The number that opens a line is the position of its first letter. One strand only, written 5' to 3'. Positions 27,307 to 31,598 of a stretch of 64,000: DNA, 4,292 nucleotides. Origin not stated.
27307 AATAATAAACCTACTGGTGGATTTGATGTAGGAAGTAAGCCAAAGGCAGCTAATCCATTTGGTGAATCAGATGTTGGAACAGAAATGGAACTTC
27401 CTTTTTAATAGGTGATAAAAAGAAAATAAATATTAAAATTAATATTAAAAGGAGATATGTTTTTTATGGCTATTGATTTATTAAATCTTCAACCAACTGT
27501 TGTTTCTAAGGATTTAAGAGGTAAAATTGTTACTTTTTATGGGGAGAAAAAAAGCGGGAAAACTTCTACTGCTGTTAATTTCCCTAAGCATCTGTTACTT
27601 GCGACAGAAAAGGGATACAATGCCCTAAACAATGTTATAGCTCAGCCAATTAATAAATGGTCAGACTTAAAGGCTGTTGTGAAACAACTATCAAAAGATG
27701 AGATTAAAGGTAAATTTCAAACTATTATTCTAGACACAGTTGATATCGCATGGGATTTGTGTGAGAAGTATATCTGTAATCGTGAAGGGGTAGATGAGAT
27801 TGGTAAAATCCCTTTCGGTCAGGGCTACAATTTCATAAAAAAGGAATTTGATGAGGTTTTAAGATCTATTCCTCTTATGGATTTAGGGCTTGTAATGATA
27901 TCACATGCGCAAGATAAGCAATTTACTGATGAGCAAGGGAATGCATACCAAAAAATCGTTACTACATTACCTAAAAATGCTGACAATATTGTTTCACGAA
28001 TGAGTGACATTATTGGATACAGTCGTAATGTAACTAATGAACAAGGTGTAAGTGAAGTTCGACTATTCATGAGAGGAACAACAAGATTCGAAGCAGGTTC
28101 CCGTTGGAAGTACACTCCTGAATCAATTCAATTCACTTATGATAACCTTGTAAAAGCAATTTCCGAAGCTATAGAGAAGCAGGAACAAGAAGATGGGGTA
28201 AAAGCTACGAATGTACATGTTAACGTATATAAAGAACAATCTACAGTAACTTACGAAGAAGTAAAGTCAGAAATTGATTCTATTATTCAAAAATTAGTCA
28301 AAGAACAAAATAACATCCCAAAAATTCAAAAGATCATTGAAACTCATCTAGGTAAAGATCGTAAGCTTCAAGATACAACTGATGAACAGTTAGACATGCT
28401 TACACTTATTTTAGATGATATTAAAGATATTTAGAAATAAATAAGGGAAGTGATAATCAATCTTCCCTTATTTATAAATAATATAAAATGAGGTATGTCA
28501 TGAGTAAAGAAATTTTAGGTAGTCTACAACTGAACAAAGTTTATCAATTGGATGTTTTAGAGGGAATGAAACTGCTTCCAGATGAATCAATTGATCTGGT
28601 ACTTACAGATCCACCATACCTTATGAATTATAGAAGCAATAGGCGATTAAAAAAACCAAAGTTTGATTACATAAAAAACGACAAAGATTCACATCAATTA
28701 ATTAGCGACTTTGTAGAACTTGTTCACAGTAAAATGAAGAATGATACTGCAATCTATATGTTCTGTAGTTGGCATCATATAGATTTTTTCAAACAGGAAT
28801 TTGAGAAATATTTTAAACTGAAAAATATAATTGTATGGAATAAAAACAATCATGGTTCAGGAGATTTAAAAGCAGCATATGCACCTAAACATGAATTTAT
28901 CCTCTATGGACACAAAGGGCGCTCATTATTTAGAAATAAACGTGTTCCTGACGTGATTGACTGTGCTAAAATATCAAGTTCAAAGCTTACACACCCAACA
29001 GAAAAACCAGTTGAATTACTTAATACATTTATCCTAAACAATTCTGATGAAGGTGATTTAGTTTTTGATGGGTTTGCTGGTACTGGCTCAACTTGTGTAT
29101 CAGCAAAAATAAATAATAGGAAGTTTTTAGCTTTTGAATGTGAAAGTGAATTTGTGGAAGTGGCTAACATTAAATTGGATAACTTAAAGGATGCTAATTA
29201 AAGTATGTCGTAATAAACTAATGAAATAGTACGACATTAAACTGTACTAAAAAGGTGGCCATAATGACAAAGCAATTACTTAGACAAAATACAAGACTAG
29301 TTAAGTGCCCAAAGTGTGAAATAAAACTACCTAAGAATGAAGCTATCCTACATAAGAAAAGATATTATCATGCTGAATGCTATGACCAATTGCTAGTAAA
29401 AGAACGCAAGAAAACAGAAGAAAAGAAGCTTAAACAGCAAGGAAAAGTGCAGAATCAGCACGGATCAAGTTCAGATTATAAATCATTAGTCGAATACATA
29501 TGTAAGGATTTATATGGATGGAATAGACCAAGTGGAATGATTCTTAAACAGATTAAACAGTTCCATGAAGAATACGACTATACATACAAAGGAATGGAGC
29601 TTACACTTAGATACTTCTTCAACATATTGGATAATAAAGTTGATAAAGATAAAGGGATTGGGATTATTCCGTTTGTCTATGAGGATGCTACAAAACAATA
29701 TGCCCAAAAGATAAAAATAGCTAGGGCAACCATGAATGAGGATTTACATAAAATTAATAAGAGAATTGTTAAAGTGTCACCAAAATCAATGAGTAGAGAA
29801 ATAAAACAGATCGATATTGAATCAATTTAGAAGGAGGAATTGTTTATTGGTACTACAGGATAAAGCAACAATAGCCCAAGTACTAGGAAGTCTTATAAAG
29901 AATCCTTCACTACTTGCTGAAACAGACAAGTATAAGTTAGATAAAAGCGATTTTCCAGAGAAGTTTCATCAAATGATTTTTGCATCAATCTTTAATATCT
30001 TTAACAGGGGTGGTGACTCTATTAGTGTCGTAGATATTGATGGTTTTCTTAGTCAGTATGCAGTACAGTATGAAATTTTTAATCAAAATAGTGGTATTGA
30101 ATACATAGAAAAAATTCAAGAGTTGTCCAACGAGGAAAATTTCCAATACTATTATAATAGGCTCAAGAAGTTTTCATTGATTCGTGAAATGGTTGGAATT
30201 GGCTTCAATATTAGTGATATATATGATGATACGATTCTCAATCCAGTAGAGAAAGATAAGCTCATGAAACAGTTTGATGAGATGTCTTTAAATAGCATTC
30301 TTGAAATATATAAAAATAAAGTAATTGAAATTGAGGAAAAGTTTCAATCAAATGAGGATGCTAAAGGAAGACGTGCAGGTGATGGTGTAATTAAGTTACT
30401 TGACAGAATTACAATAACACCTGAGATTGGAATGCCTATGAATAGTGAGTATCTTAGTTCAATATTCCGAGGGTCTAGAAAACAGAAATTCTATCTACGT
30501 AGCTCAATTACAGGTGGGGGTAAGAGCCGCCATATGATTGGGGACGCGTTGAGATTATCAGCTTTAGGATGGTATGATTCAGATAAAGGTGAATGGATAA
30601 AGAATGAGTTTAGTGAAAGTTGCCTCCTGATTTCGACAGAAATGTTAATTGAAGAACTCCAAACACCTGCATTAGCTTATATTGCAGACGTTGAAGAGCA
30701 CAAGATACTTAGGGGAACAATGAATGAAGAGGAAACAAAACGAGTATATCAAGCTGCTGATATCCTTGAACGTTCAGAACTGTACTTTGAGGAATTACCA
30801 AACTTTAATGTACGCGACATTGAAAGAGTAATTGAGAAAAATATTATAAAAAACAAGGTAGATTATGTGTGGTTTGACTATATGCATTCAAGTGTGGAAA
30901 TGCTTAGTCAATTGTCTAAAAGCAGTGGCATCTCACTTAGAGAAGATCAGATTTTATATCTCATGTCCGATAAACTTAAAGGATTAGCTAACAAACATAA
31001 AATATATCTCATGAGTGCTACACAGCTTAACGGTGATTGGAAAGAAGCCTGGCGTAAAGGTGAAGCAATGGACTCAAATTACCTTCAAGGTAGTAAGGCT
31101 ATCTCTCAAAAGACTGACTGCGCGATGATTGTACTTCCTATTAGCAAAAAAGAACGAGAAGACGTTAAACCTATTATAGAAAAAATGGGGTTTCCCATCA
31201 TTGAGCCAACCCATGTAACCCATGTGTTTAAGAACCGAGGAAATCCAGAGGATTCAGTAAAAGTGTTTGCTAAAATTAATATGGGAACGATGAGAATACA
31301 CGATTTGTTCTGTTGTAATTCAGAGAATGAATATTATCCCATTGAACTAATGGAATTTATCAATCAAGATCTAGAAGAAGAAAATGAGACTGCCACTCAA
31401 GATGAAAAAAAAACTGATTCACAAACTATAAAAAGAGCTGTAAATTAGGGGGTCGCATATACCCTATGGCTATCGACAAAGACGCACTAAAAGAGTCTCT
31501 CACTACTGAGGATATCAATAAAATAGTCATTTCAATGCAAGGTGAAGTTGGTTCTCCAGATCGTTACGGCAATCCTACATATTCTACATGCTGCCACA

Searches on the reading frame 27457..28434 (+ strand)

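Call 85: search_protein_families(library=pfam, proteins=[window:27457-28434:+], max_evalue=0.001)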
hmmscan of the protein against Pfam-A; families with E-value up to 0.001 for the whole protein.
window:27457-28434:+ (325 aa): 1 family
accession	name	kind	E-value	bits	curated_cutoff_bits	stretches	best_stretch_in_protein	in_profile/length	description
PF13479.12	AAA_24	-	4e-37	128.4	27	1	23-216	3-194/195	AAA domain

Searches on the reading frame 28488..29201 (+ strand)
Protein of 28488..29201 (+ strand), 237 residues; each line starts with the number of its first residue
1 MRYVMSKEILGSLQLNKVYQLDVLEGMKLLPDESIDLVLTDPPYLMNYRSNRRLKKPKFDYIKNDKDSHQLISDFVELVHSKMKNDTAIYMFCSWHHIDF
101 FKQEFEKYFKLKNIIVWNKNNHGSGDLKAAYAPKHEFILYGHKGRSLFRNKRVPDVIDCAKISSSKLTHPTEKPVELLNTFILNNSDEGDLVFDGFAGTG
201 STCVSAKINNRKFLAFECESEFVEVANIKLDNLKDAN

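Call 85: search_protein_families(library=pfam, proteins=[window:28488-29201:+], max_evalue=0.001)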
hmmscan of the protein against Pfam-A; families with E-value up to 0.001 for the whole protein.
window:28488-29201:+ (237 aa): 1 family
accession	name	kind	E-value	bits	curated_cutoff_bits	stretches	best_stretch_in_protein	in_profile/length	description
PF01555.25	N6_N4_Mtase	-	1.1e-30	107.7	26.7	1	35-227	1-220/221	DNA methylase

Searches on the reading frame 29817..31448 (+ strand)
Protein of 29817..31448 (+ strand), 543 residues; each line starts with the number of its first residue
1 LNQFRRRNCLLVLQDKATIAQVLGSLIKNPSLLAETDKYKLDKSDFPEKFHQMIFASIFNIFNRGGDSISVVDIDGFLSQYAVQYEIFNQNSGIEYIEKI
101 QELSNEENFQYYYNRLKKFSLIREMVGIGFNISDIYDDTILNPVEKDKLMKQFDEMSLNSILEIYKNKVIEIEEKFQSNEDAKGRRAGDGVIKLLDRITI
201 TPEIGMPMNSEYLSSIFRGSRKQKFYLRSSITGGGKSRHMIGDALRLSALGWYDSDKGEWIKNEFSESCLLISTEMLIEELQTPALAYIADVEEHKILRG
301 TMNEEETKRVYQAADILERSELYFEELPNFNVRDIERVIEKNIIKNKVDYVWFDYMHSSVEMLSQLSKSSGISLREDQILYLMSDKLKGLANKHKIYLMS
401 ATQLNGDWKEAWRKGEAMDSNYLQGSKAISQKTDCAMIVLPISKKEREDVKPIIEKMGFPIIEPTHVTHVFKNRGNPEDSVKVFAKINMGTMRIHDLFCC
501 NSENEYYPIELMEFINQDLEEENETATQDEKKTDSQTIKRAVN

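Call 14: search_protein_families(library=pfam, proteins=[window:29817-31448:+], max_evalue=0.001)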
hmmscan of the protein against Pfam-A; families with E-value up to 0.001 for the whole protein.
window:29817-31448:+ (543 aa): 2 families
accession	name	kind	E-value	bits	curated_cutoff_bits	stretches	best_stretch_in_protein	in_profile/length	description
PF03796.21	DnaB_C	-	3.6e-16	59.8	27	1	213-484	9-245/255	DnaB-like helicase C terminal domain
PF00772.26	DnaB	-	7.4e-06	26.4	23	1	21-117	11-102/103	DnaB-like helicase N terminal domain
